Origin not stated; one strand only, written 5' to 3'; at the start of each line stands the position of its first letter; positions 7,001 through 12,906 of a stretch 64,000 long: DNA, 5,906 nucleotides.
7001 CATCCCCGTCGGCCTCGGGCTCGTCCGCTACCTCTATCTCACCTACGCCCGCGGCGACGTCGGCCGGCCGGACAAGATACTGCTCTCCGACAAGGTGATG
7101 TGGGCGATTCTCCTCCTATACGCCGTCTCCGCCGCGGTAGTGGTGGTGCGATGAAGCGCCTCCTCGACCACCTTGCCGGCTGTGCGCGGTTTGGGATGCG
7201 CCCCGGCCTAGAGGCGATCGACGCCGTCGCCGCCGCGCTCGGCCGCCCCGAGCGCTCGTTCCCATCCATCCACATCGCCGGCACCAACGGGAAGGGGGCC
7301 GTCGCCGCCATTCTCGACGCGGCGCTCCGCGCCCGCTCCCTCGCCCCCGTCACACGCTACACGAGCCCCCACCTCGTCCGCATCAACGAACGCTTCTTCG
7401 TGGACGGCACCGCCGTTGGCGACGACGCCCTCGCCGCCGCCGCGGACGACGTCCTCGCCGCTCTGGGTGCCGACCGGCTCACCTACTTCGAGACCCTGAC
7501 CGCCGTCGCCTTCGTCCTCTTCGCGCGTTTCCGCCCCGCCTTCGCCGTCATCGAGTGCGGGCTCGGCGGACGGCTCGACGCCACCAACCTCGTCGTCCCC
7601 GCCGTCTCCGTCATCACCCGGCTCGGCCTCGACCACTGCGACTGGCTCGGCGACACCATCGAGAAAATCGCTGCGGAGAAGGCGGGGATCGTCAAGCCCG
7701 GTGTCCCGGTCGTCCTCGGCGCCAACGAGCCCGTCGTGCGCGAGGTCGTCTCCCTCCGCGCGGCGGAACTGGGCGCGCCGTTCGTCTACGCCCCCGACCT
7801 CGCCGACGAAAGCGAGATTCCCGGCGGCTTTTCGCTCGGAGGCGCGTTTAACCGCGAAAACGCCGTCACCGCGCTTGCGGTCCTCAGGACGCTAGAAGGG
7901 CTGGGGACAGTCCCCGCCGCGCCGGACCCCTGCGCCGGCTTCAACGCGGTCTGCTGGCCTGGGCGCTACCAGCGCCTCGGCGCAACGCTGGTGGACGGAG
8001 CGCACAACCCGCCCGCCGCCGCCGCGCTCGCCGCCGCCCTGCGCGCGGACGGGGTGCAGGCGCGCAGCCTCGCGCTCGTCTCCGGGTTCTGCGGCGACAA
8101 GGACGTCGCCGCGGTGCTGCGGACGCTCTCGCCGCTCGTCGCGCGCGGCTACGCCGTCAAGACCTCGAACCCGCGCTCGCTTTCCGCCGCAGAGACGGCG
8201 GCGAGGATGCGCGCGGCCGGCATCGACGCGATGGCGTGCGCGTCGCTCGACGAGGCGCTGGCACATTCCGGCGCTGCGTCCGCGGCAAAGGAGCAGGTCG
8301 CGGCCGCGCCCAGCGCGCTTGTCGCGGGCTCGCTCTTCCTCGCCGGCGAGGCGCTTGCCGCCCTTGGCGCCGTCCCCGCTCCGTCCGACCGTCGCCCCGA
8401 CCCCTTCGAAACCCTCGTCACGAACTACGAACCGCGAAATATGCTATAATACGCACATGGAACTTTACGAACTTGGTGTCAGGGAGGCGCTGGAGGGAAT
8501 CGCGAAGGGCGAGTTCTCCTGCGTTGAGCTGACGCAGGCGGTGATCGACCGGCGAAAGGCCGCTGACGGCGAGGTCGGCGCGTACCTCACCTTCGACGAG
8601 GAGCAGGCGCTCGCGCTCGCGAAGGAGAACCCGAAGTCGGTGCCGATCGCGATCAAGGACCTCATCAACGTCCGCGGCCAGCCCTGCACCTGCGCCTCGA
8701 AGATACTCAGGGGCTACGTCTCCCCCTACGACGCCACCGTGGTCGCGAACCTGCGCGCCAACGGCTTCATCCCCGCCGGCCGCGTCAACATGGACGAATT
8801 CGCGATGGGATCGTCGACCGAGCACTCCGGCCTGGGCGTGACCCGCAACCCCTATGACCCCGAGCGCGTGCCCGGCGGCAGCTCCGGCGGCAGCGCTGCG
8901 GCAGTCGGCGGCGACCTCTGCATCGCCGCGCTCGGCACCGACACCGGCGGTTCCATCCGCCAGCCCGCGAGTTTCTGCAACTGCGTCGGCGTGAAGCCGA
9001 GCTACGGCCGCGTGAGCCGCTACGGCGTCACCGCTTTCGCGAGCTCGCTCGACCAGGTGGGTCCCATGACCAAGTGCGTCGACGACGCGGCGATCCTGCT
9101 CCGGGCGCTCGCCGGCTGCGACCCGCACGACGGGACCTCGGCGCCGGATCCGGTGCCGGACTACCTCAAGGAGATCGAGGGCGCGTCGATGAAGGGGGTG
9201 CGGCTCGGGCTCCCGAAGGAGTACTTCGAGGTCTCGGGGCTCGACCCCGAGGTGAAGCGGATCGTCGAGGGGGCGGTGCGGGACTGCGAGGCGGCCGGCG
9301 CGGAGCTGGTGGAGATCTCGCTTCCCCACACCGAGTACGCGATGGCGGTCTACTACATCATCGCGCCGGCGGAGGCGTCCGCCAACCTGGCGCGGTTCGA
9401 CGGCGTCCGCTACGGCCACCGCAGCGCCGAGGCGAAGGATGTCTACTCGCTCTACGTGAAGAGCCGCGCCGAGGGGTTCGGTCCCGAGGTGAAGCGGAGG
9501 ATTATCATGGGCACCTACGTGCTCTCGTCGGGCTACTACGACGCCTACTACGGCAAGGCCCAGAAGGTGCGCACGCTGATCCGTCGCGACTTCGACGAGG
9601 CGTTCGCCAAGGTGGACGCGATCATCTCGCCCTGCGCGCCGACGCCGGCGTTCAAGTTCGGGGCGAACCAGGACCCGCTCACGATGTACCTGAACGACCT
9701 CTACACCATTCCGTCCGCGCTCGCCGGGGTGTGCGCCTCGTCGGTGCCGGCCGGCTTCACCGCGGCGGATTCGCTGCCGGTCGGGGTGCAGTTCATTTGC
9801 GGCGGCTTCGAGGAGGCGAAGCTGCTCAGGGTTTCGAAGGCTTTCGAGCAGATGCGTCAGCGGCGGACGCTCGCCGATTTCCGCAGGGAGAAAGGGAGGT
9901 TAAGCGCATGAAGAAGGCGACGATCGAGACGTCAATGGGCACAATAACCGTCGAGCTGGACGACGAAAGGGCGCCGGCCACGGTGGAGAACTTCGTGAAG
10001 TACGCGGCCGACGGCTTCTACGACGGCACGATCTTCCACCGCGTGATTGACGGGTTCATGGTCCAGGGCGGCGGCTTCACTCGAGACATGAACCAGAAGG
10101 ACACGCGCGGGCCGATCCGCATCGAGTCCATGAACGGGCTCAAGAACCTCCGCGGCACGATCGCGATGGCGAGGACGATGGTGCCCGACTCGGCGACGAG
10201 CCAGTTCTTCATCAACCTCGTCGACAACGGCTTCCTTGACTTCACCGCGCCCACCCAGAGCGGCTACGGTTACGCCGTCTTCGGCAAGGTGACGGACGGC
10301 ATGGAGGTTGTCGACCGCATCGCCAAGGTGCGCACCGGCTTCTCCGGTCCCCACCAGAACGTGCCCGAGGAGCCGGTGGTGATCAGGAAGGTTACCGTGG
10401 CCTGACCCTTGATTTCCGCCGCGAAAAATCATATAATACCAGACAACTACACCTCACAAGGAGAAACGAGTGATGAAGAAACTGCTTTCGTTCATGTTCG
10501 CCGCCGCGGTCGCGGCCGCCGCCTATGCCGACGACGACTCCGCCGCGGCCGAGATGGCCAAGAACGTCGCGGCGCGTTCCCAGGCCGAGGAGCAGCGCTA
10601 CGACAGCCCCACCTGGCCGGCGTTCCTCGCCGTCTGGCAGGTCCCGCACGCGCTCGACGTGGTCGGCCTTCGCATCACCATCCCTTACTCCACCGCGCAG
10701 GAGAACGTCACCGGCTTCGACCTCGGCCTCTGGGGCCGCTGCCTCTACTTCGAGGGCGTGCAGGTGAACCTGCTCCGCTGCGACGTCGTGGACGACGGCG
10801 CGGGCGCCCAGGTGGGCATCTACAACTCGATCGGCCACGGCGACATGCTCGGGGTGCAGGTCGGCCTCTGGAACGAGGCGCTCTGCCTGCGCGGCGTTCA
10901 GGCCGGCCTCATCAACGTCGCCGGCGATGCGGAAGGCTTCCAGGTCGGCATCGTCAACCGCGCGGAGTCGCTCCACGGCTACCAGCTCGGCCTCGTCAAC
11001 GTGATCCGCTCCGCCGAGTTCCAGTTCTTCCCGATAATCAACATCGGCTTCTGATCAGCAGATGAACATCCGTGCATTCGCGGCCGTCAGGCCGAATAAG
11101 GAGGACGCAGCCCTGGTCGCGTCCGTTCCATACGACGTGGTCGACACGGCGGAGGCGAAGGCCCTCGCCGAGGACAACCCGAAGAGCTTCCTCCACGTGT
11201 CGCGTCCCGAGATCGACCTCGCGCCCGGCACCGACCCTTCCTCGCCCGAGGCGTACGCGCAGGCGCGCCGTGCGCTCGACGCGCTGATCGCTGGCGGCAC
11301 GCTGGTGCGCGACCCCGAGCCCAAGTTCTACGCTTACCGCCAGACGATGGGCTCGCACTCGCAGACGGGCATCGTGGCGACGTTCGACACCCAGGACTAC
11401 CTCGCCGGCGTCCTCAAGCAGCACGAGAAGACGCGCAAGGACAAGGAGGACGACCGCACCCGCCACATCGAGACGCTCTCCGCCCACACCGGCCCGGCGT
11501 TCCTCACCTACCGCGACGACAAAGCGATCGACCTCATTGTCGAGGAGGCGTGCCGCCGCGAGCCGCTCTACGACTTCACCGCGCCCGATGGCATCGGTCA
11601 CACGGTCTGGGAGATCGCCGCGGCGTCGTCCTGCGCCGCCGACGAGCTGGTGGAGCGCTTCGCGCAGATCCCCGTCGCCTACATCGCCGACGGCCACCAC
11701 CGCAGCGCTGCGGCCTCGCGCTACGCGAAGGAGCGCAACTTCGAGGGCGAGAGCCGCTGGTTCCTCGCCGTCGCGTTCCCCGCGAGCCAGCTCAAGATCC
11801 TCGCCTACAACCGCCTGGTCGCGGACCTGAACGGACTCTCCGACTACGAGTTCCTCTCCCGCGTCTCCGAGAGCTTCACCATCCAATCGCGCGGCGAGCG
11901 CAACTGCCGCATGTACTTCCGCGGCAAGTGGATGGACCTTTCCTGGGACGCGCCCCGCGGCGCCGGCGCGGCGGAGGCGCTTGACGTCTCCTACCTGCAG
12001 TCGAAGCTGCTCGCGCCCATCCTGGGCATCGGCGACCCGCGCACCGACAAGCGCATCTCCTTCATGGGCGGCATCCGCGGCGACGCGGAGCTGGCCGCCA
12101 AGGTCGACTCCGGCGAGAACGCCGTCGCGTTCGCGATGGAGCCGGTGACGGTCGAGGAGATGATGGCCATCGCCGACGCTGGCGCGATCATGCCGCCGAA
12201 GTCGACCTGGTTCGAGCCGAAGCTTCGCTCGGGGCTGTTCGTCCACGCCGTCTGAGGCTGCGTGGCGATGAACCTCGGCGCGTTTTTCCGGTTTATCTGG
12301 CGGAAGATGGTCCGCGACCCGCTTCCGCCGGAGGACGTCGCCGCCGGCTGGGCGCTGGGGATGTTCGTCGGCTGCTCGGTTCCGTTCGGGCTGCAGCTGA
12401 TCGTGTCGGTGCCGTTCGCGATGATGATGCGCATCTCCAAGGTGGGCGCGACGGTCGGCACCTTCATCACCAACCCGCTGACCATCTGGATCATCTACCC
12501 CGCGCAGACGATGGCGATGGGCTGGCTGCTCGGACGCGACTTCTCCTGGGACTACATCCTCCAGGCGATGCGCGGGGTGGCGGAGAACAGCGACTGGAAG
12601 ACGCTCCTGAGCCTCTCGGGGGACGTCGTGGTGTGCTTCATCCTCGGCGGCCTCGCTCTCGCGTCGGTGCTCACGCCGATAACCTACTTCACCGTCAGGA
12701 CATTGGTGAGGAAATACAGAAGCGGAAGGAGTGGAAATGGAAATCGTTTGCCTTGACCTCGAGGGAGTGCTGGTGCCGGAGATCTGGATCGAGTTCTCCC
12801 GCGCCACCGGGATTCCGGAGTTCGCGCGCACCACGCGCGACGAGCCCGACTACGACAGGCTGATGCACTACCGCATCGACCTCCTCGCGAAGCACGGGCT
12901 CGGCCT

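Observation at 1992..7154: GT-C-like/TPR membrane protein, Trp-rich repeat protein and polyprenyl-phosphate phosphoribosyltransferase are translationally coupled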

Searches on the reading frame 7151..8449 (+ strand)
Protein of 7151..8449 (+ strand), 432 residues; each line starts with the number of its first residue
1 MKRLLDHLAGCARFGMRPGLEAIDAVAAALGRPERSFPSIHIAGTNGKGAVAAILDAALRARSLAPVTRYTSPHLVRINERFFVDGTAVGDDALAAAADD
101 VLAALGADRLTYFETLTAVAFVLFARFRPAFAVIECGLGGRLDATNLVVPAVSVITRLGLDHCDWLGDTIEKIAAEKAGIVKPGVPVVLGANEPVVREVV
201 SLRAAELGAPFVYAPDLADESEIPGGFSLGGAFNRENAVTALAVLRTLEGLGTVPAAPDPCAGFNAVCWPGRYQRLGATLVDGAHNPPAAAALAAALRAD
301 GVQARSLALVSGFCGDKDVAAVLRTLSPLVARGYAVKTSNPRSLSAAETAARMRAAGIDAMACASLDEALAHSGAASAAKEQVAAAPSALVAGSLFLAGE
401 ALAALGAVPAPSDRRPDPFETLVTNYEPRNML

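Call 94: search_protein_families(library=ncbifam, proteins=[window:7151-8449:+], max_evalue=0.00001)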
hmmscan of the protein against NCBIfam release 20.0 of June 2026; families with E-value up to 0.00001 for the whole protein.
window:7151-8449:+ (432 aa): 6 families
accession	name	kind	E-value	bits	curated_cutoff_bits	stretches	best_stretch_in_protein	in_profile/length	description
TIGR01499.1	folC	subfamily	1.9e-89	300.9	162.65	1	20-402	1-397/400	bifunctional protein FolC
NF047860.1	Tet-DihydfolSynFolCMyb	equivalog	2.5e-62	211.3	700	2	16-210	42-241/468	bifunctional tetrahydrofolate synthase/dihydrofolate synthase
NF008101.0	PRK10846.1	equivalog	1.3e-48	165.8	360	2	19-209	31-218/422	bifunctional tetrahydrofolate synthase/dihydrofolate synthase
TIGR01085.1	murE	subfamily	3e-08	33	257.3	0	227-371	280-427/472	UDP-N-acetylmuramyl-tripeptide synthetase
NF001124.0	PRK00139.1-2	equivalog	7.2e-07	28.3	476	0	227-355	300-429/500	UDP-N-acetylmuramoyl-L-alanyl-D-glutamate--2,6-diaminopimelate ligase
NF008896.0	PRK11929.1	equivalog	2.7e-06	25.5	1023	0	229-362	306-443/965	bifunctional UDP-N-acetylmuramoyl-L-alanyl-D-glutamate--2,6-diaminopimelate ligase MurE/UDP-N-acetylmuramoyl-tripeptide--D-alanyl-D-alanine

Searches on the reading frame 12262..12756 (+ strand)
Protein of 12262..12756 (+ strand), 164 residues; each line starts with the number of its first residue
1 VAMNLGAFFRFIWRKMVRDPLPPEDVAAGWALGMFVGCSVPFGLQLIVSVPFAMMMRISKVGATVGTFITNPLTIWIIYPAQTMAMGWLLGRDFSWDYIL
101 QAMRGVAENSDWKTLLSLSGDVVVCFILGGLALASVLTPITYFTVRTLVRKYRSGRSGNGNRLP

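Call 85: search_protein_families(library=ncbifam, proteins=[window:12262-12756:+], max_evalue=0.001)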
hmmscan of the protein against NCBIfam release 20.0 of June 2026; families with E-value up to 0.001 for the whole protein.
window:12262-12756:+ (164 aa): 2 families
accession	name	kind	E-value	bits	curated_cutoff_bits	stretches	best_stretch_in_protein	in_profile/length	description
NF047382.1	T4SS_eff_BspA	equivalog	6.1e-11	42.5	300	1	9-156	29-172/179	type IV secretion system effector BspA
TIGR03546.1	TIGR03546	subfamily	1.4e-05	25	79.45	1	22-154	15-137/154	TIGR03546 family protein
